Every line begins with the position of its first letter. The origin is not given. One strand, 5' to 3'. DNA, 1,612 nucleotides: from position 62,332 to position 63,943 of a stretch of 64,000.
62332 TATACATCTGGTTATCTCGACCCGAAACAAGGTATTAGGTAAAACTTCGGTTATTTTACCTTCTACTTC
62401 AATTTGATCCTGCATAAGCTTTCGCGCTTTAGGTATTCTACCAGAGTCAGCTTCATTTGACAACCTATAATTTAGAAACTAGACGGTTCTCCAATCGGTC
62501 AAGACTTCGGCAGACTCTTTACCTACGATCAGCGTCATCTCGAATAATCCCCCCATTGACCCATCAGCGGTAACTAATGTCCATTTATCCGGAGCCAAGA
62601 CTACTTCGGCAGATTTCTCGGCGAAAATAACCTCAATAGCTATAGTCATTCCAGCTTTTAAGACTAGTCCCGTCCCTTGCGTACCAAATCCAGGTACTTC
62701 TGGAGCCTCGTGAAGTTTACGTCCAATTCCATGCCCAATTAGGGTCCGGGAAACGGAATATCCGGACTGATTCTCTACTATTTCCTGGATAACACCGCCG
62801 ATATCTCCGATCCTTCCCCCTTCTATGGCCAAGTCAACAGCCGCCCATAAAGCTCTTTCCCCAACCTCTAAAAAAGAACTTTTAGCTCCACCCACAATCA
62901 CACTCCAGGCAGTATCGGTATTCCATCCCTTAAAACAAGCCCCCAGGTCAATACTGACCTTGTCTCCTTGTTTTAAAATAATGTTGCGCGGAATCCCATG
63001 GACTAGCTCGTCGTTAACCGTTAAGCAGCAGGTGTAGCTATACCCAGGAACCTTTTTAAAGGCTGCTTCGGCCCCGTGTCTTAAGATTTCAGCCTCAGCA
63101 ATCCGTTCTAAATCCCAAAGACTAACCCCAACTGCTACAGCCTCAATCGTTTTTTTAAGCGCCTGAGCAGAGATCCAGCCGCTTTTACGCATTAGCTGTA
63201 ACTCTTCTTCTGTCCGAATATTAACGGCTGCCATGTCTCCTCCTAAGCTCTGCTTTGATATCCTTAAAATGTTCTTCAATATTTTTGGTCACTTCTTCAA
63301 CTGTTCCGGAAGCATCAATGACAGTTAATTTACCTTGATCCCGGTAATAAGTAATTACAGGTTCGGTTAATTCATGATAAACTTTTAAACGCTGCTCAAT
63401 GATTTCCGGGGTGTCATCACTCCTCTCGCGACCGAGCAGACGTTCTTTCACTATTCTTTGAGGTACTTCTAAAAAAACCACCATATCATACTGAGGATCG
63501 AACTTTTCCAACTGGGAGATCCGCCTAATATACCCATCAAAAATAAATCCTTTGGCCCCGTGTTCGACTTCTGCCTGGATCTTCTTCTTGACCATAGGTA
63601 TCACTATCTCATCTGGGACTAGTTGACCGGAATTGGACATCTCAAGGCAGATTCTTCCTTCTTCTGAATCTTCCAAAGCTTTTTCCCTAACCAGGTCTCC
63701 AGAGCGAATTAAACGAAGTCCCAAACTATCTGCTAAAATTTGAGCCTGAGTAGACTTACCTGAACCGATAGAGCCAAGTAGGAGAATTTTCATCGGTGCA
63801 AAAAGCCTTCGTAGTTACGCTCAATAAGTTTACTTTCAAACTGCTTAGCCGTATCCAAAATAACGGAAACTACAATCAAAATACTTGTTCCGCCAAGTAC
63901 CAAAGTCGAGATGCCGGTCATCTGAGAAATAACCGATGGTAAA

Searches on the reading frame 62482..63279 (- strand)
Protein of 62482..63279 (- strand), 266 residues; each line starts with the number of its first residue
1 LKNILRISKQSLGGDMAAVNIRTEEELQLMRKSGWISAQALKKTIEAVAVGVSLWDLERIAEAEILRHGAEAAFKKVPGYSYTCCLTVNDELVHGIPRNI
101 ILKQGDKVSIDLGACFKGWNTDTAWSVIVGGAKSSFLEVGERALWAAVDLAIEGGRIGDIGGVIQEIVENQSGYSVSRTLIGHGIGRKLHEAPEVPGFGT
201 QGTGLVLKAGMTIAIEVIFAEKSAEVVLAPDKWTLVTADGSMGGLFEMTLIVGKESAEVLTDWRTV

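Call 31: search_protein_families(library=pfam, proteins=[window:62482-63279:-], max_evalue=0.001)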
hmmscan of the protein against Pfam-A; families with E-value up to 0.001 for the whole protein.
window:62482-63279:- (266 aa): 1 family
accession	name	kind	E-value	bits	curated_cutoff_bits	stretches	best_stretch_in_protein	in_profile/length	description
PF00557.29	Peptidase_M24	-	2.8e-35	122.4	23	1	29-220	2-190/208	Metallopeptidase family M24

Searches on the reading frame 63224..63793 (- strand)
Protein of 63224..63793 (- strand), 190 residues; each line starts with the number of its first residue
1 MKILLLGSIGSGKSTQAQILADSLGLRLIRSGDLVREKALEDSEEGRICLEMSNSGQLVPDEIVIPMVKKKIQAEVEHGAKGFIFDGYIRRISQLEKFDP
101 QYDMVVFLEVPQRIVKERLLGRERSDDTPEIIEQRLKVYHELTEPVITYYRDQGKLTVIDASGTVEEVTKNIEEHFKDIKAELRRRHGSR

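Call 31: search_protein_families(library=pfam, proteins=[window:63224-63793:-], max_evalue=0.001)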
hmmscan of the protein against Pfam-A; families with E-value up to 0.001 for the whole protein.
window:63224-63793:- (190 aa): 6 families
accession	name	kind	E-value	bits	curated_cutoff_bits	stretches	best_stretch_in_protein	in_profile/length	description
PF00406.28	ADK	-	4.3e-35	121.5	26.8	1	5-154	1-150/151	Adenylate kinase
PF13207.12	AAA_17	-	9.2e-19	68.5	27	1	7-132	2-135/136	AAA domain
PF13238.12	AAA_18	-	1.5e-09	38.8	29.4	1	3-129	1-118/128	AAA domain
PF02223.23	Thymidylate_kin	-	6.9e-08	32.8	27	1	96-172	111-185/185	Thymidylate kinase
PF13671.12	AAA_33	-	1.1e-06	29.4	27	1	3-140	2-137/143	AAA domain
PF01712.25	dNK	-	4.5e-06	27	27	0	93-179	114-194/203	Deoxynucleoside kinase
